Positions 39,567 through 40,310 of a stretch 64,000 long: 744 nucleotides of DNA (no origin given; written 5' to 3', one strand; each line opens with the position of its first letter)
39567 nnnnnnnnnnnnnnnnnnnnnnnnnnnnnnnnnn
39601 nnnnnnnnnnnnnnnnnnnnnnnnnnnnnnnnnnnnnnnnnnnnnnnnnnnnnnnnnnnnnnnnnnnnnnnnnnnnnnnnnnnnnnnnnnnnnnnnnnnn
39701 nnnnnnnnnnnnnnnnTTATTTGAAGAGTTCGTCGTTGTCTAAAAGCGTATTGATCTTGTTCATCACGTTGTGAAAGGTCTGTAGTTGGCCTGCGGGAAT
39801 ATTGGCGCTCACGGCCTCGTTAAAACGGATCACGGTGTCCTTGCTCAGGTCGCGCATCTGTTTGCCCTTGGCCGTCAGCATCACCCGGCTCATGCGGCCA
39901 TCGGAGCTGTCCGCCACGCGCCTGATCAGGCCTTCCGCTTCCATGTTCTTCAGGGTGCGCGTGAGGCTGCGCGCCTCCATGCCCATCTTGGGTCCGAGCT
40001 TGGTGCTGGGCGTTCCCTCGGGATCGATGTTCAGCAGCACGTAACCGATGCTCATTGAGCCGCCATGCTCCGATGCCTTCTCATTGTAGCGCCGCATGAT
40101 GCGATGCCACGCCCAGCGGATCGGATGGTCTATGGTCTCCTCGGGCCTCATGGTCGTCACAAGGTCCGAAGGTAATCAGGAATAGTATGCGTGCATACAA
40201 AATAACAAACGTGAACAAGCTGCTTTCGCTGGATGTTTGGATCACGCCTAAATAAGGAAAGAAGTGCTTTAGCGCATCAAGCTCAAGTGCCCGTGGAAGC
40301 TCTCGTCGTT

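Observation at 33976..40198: Shared palindromic operator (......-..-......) upstream of marR and of the acyl-CoA dehydrogenase gene: candidate MarR regulon for beta-oxidation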

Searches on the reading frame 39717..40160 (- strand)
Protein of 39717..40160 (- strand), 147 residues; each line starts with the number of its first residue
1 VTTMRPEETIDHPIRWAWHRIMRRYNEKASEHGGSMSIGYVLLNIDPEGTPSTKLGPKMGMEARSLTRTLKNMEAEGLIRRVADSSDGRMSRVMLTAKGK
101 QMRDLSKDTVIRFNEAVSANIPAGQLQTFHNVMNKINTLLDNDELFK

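Call 7: search_protein_families(library=pfam, proteins=[window:39717-40160:-])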
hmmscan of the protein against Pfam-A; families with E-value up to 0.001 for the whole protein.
window:39717-40160:- (147 aa): 3 families
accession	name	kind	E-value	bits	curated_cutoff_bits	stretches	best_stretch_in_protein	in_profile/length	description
PF01047.28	MarR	-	2.2e-07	31.1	24.6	1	50-89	18-57/59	MarR family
PF12802.13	MarR_2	-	2.8e-05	24.6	27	1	47-89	16-60/61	MarR family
PF13463.12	HTH_27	-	9.1e-05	23.1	22.2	1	52-99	21-68/68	Winged helix DNA-binding domain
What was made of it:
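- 39717..40151 (-): marR: 144-aa MarR-family winged-helix regulator with no cysteine. Pfam MarR 31.1 bits against cut-off 24.6 (call 7).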

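Call 12: find_homologous_proteins(query=window:39720-40151:-)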
Query seq(144 aa) (144 aa): 1926 proteins with E <= 0.001 among 1943 candidates; the best 120 are listed.
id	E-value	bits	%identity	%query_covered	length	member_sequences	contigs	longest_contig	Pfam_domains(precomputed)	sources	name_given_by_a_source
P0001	6.1e-86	303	96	100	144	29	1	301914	PF01047.29,PF13463.13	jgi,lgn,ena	-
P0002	1.2e-81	289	91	100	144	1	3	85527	PF01047.29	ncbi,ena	-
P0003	3.3e-80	285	90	100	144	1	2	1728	PF01047.29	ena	-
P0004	9.6e-80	283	91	100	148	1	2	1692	PF01047.29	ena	-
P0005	5.5e-79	281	89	100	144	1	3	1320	PF01047.29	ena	-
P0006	1.0e-76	274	86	100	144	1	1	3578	PF01047.29,PF13463.13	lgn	-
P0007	1.4e-75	270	83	100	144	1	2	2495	PF01047.29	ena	-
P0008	1.5e-75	270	85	100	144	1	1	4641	PF01047.29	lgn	-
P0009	2.7e-75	269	85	100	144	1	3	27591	PF01047.29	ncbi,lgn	ncbi:MAG TPA: MarR family transcriptional regulator [Flavobacteriales bacterium]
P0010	3.6e-75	269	85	99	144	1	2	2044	PF01047.29,PF12802.14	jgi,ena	-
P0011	8.3e-75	267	85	99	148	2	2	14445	PF01047.29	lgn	-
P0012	1.1e-74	267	86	100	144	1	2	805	PF01047.29,PF13463.13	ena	-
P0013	1.4e-74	267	83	99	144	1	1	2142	PF01047.29,PF12802.14,PF22381.3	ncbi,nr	ncbi:MAG TPA: MarR family transcriptional regulator [Flavobacteriales bacterium]|nr:MarR family tran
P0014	2.0e-74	266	83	100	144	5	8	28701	PF01047.29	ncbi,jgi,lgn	jgi:DNA-binding MarR family transcriptional regulator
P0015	5.1e-74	265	82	100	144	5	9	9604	PF01047.29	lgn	-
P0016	5.4e-74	265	90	94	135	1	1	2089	PF01047.29,PF13463.13,PF12802.14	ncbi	ncbi:MAG: MarR family transcriptional regulator, partial [Flavobacteriales bacterium]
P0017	5.7e-74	265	84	100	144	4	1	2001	PF01047.29,PF13463.13,PF12802.14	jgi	jgi:DNA-binding MarR family transcriptional regulator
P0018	1.3e-73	263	82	100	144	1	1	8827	PF01047.29,PF12802.14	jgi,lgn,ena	-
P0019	3.7e-73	262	82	100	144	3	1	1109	PF01047.29,PF13463.13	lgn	-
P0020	3.9e-73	262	82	100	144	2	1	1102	PF01047.29,PF12802.14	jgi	jgi:MarR family transcriptional regulator, organic hydroperoxide resistance regulator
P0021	7.1e-73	261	83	100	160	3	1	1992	PF01047.29,PF13463.13,PF12802.14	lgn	-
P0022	8.2e-73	261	85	100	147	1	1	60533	PF01047.29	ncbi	ncbi:MAG: MarR family winged helix-turn-helix transcriptional regulator [Flavobacteriales bacterium]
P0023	9.4e-73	261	81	100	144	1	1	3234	PF01047.29,PF13463.13,PF12802.14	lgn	-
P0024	2.6e-70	253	79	100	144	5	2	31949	PF01047.29,PF13463.13,PF12802.14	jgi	jgi:DNA-binding MarR family transcriptional regulator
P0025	4.8e-70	252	78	100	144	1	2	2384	PF01047.29,PF12802.14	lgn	-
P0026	6.4e-70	252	80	100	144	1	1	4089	PF01047.29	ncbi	-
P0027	2.0e-69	250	81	100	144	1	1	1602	PF01047.29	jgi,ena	-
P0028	2.3e-68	246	78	100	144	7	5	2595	PF01047.29,PF12802.14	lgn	-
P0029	3.6e-68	246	74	100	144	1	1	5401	PF01047.29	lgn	-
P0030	2.4e-67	243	78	100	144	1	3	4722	PF01047.29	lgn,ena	-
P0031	2.4e-67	243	78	100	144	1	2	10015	PF01047.29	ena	-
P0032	2.4e-67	243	78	100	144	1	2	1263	PF01047.29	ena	-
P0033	3.3e-67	243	76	100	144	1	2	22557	PF01047.29,PF13463.13,PF12802.14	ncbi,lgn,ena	-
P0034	7.5e-67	242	77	100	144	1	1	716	PF01047.29,PF12802.14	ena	-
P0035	8.4e-67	241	75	100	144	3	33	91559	PF01047.29,PF12802.14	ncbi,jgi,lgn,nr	ncbi:MAG: MarR family transcriptional regulator [Flavobacteriales bacterium]|nr:MarR family transcri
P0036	8.8e-67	241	78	100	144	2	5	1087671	PF01047.29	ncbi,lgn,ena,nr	ncbi:MAG: MarR family transcriptional regulator [Flavobacteriales bacterium]|nr:MarR family transcri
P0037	1.5e-66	241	90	88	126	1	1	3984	PF01047.29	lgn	-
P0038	1.2e-65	238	76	100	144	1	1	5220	PF01047.29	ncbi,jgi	-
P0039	1.6e-65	237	74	100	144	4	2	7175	PF01047.29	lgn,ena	-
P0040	2.2e-65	237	74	100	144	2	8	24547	PF01047.29,PF12802.14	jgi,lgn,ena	jgi:DNA-binding MarR family transcriptional regulator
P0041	3.0e-65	236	76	100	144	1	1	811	PF01047.29,PF13463.13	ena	-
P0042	3.2e-65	236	76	100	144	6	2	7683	PF01047.29,PF13463.13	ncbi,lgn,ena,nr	ncbi:MAG: MarR family transcriptional regulator [Flavobacteriales bacterium]|nr:MarR family transcri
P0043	3.2e-65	236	76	100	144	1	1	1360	PF01047.29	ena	-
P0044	4.2e-65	236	76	100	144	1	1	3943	PF01047.29,PF13463.13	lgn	-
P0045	4.4e-65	236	76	100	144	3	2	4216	PF01047.29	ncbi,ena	-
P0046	4.8e-65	236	74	100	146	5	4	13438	PF01047.29,PF13463.13,PF12802.14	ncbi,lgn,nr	ncbi:MAG: MarR family transcriptional regulator [Bacteroidetes bacterium]|nr:MarR family transcripti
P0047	6.5e-65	235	74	100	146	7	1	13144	PF01047.29,PF13463.13,PF12802.14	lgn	-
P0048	2.0e-64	234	74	100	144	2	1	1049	PF01047.29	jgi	-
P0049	2.1e-64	234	73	100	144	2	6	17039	PF01047.29,PF12802.14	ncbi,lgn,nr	ncbi:MAG: MarR family transcriptional regulator [Flavobacteriales bacterium]|nr:MarR family transcri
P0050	2.3e-64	234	76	100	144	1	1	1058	PF01047.29,PF13463.13,PF22381.3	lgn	-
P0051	2.4e-64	234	72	100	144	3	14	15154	PF01047.29,PF12802.14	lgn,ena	-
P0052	2.9e-64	233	74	100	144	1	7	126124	PF01047.29,PF12802.14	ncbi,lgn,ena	-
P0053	2.9e-64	233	73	100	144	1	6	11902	PF01047.29,PF12802.14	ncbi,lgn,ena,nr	ncbi:MAG: MarR family transcriptional regulator [Bacteroidetes bacterium]|nr:MarR family transcripti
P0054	6.0e-64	232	75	100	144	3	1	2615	PF01047.29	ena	-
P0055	6.1e-64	232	75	100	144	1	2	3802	PF01047.29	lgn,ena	-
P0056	8.5e-64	232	75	100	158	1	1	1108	PF01047.29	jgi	jgi:MarR family transcriptional regulator, organic hydroperoxide resistance regulator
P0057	2.1e-63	230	74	100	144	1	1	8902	PF01047.29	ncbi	-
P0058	3.6e-63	230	74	99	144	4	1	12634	PF01047.29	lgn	-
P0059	7.6e-63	229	74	100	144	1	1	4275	PF01047.29,PF13463.13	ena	-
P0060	4.4e-62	226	72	100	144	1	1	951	PF01047.29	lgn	-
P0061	1.8e-61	224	96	78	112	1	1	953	PF01047.29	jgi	jgi:DNA-binding MarR family transcriptional regulator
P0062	5.3e-61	223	69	100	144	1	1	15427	PF01047.29,PF13463.13,PF12802.14,PF22381.3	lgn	-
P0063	7.0e-61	222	73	99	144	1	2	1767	PF01047.29,PF13463.13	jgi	jgi:MarR family transcriptional regulator, organic hydroperoxide resistance regulator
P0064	7.1e-61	222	71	99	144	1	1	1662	PF01047.29,PF13463.13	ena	-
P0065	2.1e-60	221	72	100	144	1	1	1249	PF01047.29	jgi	jgi:MarR family transcriptional regulator, organic hydroperoxide resistance regulator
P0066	4.9e-60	220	72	99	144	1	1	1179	PF01047.29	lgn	-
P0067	7.1e-60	219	82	87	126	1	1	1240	PF01047.29,PF12802.14,PF22381.3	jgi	jgi:DNA-binding MarR family transcriptional regulator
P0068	1.5e-59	218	70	99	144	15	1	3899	PF01047.29,PF13463.13,PF22381.3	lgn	-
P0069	3.6e-59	217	71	99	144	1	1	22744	PF01047.29,PF13463.13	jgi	jgi:MarR family transcriptional regulator, organic hydroperoxide resistance regulator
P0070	4.6e-59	216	70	99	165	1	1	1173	PF01047.29,PF13463.13,PF22381.3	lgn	-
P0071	1.2e-58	215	71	99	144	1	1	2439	PF01047.29,PF13463.13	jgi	jgi:MarR family transcriptional regulator, organic hydroperoxide resistance regulator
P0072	1.3e-58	215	69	99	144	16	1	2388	PF01047.29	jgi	-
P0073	3.9e-58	213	69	99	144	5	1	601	PF01047.29,PF13463.13,PF22381.3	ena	-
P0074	5.3e-58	213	69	99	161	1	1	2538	PF01047.29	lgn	-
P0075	8.2e-57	209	68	99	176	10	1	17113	PF01047.29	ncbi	-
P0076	2.2e-56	208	68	99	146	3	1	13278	PF01047.29,PF13463.13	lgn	-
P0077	5.4e-56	206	66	99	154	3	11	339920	PF01047.29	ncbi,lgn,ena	-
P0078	3.8e-55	204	66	99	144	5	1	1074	PF01047.29,PF13463.13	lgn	-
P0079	4.0e-54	200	64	100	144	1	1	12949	PF01047.29,PF13463.13,PF12802.14,PF22381.3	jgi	jgi:DNA-binding MarR family transcriptional regulator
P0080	1.4e-53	199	65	99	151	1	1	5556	PF01047.29,PF12802.14,PF22381.3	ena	-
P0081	1.9e-53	198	64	100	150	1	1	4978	PF01047.29,PF12802.14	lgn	-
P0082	4.8e-53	197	64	99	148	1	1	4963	PF01047.29,PF13463.13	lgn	-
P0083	5.0e-53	197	64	99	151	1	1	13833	PF01047.29,PF12802.14,PF22381.3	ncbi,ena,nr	ncbi:MAG: MarR family transcriptional regulator [Flavobacteriales bacterium]|nr:MarR family transcri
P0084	7.4e-53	196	64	99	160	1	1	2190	PF01047.29,PF22381.3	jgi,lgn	-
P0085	9.6e-53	196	64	99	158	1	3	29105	PF01047.29,PF13463.13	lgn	-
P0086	1.1e-52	196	62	100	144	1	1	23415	PF01047.29,PF13463.13,PF12802.14,PF22381.3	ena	-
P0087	1.3e-52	196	64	99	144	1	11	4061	PF01047.29,PF13463.13,PF12802.14,PF22381.3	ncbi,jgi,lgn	-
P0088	1.4e-52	195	64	100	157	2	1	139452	PF01047.29,PF13463.13,PF12802.14,PF22381.3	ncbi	ncbi:MarR family winged helix-turn-helix transcriptional regulator [Halocola ammonii]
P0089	6.3e-52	193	63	99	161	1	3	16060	PF01047.29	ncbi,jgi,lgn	jgi:DNA-binding MarR family transcriptional regulator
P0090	8.2e-52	193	62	99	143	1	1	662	PF01047.29,PF13463.13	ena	-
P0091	8.2e-52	193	62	99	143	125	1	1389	PF01047.29,PF22166.4,PF13463.13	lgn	-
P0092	1.0e-51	193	61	100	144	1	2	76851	PF01047.29,PF13463.13,PF12802.14,PF22381.3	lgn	-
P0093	1.1e-51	193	60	100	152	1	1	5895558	PF01047.29,PF13463.13,PF12802.14,PF22381.3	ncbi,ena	-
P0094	1.1e-51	192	63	99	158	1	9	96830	PF01047.29,PF13463.13,PF12802.14,PF22381.3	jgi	jgi:DNA-binding MarR family transcriptional regulator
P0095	1.5e-51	192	63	99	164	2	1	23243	PF01047.29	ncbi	-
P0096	2.0e-51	192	62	99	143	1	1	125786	PF01047.29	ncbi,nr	ncbi:MAG: MarR family transcriptional regulator [Flavobacteriales bacterium]|nr:MarR family transcri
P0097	2.0e-51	192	62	99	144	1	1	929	PF01047.29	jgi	jgi:MarR family transcriptional regulator, organic hydroperoxide resistance regulator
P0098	2.2e-51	192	61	99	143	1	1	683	PF01047.29,PF13463.13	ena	-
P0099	2.2e-51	192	63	99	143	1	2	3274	PF01047.29,PF13463.13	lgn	-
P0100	2.2e-51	192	82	78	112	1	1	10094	PF01047.29,PF13463.13,PF12802.14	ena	-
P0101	2.8e-51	191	63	99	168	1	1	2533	PF01047.29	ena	-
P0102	4.1e-51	191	62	99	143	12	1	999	PF01047.29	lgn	-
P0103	7.4e-51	190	61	99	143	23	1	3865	PF01047.29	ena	-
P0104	7.4e-51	190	63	99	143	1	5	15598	PF01047.29,PF13463.13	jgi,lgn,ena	-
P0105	7.6e-51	190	82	78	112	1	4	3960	PF01047.29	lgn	-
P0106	8.0e-51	190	62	99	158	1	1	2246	PF01047.29,PF12802.14,PF22381.3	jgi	jgi:DNA-binding MarR family transcriptional regulator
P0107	8.3e-51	190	62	99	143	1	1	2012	PF01047.29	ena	-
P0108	1.0e-50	189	62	99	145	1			PF01047.29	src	-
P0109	1.1e-50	189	60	99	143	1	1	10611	PF01047.29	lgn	-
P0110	1.3e-50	189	61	99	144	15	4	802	PF01047.29,PF13463.13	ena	-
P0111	1.3e-50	189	64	95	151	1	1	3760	PF01047.29,PF12802.14,PF22381.3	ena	-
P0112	1.3e-50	189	64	95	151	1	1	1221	PF01047.29,PF12802.14,PF22381.3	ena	-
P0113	1.4e-50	189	62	99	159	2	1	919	PF01047.29,PF13463.13,PF12802.14,PF22381.3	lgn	-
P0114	1.4e-50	189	62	99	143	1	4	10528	PF01047.29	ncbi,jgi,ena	jgi:DNA-binding MarR family transcriptional regulator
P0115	1.5e-50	189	62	99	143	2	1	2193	PF01047.29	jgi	jgi:MarR family transcriptional regulator, organic hydroperoxide resistance regulator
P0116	1.5e-50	189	62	99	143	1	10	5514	PF01047.29,PF22381.3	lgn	-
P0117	2.1e-50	188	61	99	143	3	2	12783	PF01047.29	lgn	-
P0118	2.2e-50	188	60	99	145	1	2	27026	PF01047.29,PF13463.13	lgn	-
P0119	2.8e-50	188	61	100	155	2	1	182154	PF01047.29,PF12802.14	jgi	jgi:DNA-binding MarR family transcriptional regulator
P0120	3.0e-50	188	61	99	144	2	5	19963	PF01047.29,PF13463.13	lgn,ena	-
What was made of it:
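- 39717..40151 (-): 1926 homologs, mostly 144 aa (call 12).
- Checked: The marR start supported by homologs is the ATG at 40151 (144 aa, call 12), so the palindrome ends 33 nt upstream of it.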

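Call 14: find_related_loci(query=A1, collection=genome_contigs, flank=10000)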
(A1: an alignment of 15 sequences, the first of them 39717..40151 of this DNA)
Query A1 (144 aa) in genome_contigs; peptide patterns used: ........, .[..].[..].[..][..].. (x = any residue, [..] = any of these).
322 stretches matched a pattern; 302 encode a relative of the query (tblastn E <= 1e-3); the best 80 are kept; 80 distinct loci.
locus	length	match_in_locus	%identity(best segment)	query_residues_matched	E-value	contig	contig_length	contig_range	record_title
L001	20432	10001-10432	94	1-144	6e-92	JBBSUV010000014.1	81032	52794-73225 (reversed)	MAG: Flavobacteriales bacterium isolate SVL2_sbin.57 SVL2_sbin.57_k141_1281677_L_81032_cov_24.0382, whole genome shotgun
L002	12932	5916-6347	95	1-144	1e-91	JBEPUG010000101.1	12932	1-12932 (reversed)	MAG: Flavobacteriales bacterium isolate 22E.concoct.115 NODE_4234_length_12932_cov_6.301934, whole genome shotgun sequen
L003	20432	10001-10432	92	1-144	4e-89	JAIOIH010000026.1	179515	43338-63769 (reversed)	MAG: Flavobacteriales bacterium isolate MAG_25 contig_84821, whole genome shotgun sequence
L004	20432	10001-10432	92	1-144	5e-89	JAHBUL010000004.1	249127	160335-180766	MAG: Flavobacteriales bacterium isolate ACE_BAC32 BAC32_4, whole genome shotgun sequence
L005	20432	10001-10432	92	1-144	9e-88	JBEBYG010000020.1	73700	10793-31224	MAG: Cryomorpha ignava isolate T2.bin.84 NODE_894_length_73700_cov_18.349229, whole genome shotgun sequence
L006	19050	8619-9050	85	1-144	5e-82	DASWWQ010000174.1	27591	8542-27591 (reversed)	MAG TPA_asm: Flavobacteriales bacterium isolate SMAG_U3660 k141_25637, whole genome shotgun sequence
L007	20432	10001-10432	78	1-144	7e-76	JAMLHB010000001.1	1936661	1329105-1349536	MAG: Flavobacteriales bacterium isolate ACE_NR_BACT18 ACE_NR_BACT18_1, whole genome shotgun sequence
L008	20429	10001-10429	78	1-143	1e-75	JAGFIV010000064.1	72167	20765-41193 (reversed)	MAG: Flavobacteriales bacterium isolate mag.6 k127_3430434, whole genome shotgun sequence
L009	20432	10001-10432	78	1-144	1e-74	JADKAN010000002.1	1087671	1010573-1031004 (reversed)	MAG: Flavobacteriales bacterium isolate Mari_18-Q3-R65-66_BAT3C.397 tig00000612-10-10874080, whole genome shotgun sequen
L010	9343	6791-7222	76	1-144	2e-73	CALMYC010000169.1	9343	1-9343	MAG TPA_asm: uncultured Flavobacteriales bacterium isolate SRR2107173_bin.31_CONCOCT_v1.1_MAG genome assembly, contig: E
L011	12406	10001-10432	75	1-144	2e-73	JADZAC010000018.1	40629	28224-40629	MAG: Flavobacteriales bacterium isolate SJ6 c_000000101105, whole genome shotgun sequence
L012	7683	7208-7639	76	1-144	4e-73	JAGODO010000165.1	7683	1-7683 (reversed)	MAG: Flavobacteriales bacterium isolate Go_SlAct_bin_91 Go_SlAct_52999_length_7683_cov_5.828084, whole genome shotgun se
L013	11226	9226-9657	74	1-144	5e-72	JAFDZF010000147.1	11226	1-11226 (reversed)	MAG: Bacteroidetes bacterium isolate SZAS-76 CK_MAG-21__147__length-11226, whole genome shotgun sequence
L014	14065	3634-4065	73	1-144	2e-71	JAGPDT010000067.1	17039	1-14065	MAG: Flavobacteriales bacterium isolate Gw_SlAct_bin_418 Gw_SlAct_8121_length_17039_cov_16.023297, whole genome shotgun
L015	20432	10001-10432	76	1-144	2e-71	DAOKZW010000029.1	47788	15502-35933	MAG TPA_asm: Flavobacteriales bacterium isolate AMR_MDS_0060 NODE_465_length_47788_cov_11.957116, whole genome shotgun s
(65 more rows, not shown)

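Call 23: search_solved_structures(query=window:39717-40151:-, max_evalue=0.01)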
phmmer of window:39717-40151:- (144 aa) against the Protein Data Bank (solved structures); distinct sequences matched with E-value up to 0.01: 37.
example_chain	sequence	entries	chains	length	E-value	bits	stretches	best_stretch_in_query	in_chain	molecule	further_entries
3cjn_A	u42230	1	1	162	5.2e-08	36.5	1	14-132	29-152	Transcriptional regulator, MarR family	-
2fbh_A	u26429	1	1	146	2.2e-05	28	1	25-98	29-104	transcriptional regulator PA3341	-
3cdh_A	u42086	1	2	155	2.4e-05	27.8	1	42-101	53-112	Transcriptional regulator, MarR family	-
3q5f_A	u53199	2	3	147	2.6e-05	27.7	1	47-130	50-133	Transcriptional regulator slyA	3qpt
3deu_A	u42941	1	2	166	3.5e-05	27.3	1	47-130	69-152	Transcriptional regulator slyA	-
4fht_A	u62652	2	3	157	3.6e-05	27.3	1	26-133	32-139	PcaV transcriptional regulator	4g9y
4fx0_A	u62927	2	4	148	5e-05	26.8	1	50-99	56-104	PROBABLE TRANSCRIPTIONAL REPRESSOR PROTEIN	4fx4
3f3x_A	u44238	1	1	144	5.7e-05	26.6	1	52-115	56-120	Transcriptional regulator, marR family, putative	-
4gxo_A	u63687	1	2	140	8.8e-05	26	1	17-116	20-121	MarR family regulatory protein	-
4aih_A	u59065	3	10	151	9e-05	26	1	42-133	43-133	TRANSCRIPTIONAL REGULATOR SLYA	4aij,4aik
3hrm_A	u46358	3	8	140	9.7e-05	25.9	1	17-116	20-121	HTH-type transcriptional regulator sarZ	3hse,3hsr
5hlh_A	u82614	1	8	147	0.00031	24.2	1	20-102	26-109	MarR family transcriptional regulator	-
5hlg_A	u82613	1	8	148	0.00032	24.2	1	20-102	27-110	MarR family transcriptional regulator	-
5hli_A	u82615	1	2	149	0.00032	24.2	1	20-102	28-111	MarR family transcriptional regulator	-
7kki_A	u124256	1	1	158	0.00049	23.6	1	16-98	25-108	Transcriptional regulator, MarR family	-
6jbx_A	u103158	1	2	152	0.0017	21.8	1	43-125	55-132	Fatty acid biosynthesis transcriptional regulator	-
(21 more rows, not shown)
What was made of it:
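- Closest known: FabT of Streptococcus, Enterococcus and Lactococcus. Same: It has a palindromic operator, is autoregulated within its gene cluster, and senses an acyl thioester (own knowledge; PDB 6jbx is a weak hit, call 23).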

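Call 25: search_protein_families(library=ncbifam, proteins=[window:39717-40151:-], max_evalue=0.001)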
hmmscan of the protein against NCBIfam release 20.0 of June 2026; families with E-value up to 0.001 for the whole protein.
window:39717-40151:- (144 aa): 7 families
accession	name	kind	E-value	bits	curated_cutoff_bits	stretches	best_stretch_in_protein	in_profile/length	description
TIGR04472.1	reg_rSAM_mob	hypoth_equivalog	3.5e-10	40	240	1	29-138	30-137/141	radical SAM mobile pair system MarR family transcriptional regulator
NF002926.0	PRK03573.1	equivalog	7.1e-09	35.7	120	1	44-134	44-134/144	transcriptional regulator SlyA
NF045593.1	bilirub_TF_BilQ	equivalog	4.6e-08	32.9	125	1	49-134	47-132/135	bilirubin utilization transcriptional regulator BilQ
TIGR02337.1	HpaR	equivalog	1.4e-07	31.4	121.2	1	58-132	54-128/130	homoprotocatechuate degradation operon regulator HpaR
NF053777.1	Saro0803TransReg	equivalog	2.2e-07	30.6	200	1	9-133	13-138/140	Saro_0803 family transcriptional regulator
NF052638.1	TransRegOhrRVib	equivalog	6.3e-07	29.2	200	1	45-133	50-136/141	transcriptional regulator OhrR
NF050133.1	TransRegFabT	equivalog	9e-05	22.8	200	1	51-139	48-136/138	fatty acid biosynthesis transcriptional regulator FabT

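Call 57: predict_structure(alignment_id=A1)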
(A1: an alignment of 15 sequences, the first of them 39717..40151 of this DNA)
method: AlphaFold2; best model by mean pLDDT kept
length: 144 residues; sequences in the alignment: 15
mean_pLDDT: 86.6   pTM: 0.70
mean pLDDT of the five models: 86.6, 75.7, 73.4, 68.9, 64.9
residues with pLDDT >= 90: 57; 70-90: 78; 50-70: 9; < 50: 0
segments of 3 or more residues with pLDDT < 50: none
pLDDT, mean of each block of 10 residues (from residue 1): 89 90 84 86 86 69 87 92 83 92 88 94 94 86 66
secondary structure, 60 per line:
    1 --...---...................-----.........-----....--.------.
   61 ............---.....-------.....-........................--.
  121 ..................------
elements in order: H9-27 H33-41 E47-50 H60-72 E76-80 E88-92 H94-117 H120-138
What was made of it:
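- On MarR family of transcription regulators (PF01047): AlphaFold2 model pLDDT 86.6 with helices plus a two-strand wing (call 57).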
